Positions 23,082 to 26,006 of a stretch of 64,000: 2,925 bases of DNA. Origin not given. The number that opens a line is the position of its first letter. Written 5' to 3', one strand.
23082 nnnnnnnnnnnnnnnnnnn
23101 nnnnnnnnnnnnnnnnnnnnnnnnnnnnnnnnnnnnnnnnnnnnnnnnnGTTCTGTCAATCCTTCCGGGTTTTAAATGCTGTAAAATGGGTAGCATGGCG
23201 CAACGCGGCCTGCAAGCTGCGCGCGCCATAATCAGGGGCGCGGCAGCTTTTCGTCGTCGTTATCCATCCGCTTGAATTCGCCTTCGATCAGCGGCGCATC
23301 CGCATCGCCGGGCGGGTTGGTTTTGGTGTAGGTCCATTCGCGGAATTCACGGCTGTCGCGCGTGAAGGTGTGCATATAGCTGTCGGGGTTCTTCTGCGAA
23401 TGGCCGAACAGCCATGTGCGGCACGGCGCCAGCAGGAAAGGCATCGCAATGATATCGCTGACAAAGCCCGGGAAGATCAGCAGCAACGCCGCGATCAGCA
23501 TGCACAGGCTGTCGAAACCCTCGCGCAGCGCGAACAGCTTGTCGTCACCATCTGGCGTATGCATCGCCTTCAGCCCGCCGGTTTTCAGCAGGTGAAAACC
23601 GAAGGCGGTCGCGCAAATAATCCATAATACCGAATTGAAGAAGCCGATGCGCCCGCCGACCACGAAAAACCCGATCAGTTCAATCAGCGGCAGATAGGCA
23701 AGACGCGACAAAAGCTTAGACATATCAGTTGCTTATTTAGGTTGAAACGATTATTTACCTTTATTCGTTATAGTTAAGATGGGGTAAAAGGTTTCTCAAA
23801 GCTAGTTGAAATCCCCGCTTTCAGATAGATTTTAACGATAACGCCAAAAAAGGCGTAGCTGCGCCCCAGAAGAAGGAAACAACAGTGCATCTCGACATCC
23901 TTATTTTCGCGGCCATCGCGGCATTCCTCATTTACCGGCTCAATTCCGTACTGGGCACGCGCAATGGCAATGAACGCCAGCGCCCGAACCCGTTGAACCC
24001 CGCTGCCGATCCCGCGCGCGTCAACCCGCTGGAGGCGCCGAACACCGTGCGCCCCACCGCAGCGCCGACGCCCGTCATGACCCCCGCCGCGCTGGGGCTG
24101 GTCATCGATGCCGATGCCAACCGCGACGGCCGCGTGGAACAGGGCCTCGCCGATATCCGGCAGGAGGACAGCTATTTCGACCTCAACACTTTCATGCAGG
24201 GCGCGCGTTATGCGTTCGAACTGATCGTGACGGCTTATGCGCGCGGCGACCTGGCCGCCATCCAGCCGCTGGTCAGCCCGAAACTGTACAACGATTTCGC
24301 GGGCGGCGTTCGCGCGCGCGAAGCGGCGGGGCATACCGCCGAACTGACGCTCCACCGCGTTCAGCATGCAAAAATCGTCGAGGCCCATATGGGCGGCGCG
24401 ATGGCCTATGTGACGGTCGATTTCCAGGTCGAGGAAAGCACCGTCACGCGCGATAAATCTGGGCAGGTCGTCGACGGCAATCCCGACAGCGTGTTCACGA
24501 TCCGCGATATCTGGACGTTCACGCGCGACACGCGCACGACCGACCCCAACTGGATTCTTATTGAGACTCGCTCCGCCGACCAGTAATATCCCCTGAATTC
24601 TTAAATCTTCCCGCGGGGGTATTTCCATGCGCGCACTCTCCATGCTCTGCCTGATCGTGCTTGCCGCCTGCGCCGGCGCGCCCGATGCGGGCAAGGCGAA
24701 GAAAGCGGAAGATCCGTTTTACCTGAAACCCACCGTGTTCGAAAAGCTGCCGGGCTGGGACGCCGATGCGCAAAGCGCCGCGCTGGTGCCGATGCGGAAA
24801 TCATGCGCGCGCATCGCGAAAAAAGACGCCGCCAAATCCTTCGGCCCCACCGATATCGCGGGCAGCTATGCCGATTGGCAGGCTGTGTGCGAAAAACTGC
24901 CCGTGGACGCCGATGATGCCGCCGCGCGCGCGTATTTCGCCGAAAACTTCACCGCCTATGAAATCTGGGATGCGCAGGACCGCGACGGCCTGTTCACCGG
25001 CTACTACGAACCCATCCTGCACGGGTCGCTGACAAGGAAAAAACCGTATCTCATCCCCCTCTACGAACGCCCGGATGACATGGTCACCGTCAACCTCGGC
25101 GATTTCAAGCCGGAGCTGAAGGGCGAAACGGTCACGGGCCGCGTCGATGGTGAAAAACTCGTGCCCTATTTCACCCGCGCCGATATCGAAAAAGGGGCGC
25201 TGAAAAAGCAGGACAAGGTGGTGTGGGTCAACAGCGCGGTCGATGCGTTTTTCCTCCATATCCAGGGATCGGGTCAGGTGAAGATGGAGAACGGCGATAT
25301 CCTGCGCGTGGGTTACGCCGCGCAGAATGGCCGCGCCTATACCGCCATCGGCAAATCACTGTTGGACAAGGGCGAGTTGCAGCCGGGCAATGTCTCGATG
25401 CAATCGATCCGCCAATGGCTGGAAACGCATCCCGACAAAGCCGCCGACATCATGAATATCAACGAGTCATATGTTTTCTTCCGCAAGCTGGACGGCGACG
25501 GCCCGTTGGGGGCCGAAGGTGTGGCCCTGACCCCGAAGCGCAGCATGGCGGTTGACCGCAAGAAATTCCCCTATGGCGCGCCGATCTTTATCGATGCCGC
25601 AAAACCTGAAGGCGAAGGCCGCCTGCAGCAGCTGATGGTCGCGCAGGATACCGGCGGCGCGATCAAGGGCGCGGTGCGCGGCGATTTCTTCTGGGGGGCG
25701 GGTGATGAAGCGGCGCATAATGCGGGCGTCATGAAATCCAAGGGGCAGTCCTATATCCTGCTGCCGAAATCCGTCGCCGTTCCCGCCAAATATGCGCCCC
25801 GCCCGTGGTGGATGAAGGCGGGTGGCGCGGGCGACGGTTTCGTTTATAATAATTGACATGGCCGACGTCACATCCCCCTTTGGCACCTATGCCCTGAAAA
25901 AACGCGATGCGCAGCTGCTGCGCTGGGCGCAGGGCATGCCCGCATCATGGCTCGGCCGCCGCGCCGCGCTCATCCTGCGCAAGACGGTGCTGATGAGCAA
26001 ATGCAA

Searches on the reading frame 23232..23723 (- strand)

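Call 96: search_protein_families(library=pfam, proteins=[window:23232-23723:-], max_evalue=0.001)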
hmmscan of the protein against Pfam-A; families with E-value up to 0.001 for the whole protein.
window:23232-23723:- (163 aa): 1 family
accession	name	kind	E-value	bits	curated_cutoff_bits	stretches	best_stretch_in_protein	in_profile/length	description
PF04186.18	FxsA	-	9.7e-19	67.9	25.2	1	10-107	5-104/109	FxsA cytoplasmic membrane protein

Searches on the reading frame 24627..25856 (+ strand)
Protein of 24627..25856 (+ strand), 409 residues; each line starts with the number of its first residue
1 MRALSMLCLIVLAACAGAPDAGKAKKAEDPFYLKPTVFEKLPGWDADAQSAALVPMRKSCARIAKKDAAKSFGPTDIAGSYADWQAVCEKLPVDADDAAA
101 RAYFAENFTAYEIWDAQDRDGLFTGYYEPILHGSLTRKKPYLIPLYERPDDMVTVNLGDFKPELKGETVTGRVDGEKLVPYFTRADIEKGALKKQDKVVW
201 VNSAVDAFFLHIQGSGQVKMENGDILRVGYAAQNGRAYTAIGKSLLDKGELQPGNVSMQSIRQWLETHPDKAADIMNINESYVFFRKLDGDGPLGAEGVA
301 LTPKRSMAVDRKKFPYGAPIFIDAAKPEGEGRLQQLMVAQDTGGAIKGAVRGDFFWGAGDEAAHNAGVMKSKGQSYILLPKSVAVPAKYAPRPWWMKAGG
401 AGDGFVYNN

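Call 96: search_protein_families(library=pfam, proteins=[window:24627-25856:+], max_evalue=0.001)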
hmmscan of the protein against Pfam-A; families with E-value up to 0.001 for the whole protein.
window:24627-25856:+ (409 aa): 2 families
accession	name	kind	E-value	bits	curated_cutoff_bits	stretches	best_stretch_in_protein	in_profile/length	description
PF03562.22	MltA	-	1.5e-61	207.6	24.3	1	122-286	1-163/163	MltA specific insert domain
PF06725.17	3D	-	4e-21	75.4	23.8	1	305-378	1-71/72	3D domain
